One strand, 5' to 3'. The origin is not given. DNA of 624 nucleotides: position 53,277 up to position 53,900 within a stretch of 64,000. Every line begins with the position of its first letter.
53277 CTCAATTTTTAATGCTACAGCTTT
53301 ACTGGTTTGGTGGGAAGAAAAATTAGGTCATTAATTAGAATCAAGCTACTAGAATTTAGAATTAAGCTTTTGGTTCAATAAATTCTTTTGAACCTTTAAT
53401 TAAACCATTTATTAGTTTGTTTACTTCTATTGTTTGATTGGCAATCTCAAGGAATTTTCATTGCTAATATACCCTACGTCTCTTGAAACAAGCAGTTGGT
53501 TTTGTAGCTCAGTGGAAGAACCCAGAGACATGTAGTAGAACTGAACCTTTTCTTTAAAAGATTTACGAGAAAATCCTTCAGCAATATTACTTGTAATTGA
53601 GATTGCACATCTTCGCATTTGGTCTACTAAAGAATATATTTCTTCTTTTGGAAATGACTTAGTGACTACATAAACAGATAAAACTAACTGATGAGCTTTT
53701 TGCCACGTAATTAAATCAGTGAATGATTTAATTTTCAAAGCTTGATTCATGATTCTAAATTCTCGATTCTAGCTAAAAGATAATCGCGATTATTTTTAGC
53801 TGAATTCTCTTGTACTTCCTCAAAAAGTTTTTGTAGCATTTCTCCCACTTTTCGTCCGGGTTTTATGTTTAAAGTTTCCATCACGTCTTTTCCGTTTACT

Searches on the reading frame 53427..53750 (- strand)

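Call 12: search_protein_families(library=pfam, proteins=[window:53427-53750:-], max_evalue=0.01)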
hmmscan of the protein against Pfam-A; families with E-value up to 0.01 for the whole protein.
window:53427-53750:- (107 aa): 2 families
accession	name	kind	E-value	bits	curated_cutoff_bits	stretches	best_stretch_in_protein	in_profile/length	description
PF05635.17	23S_rRNA_IVP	-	4.7e-34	117.2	33.8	1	12-100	2-90/106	23S rRNA-intervening sequence protein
PF22296.2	bAvd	-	8e-05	23.5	40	1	13-64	1-52/107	bAvd-like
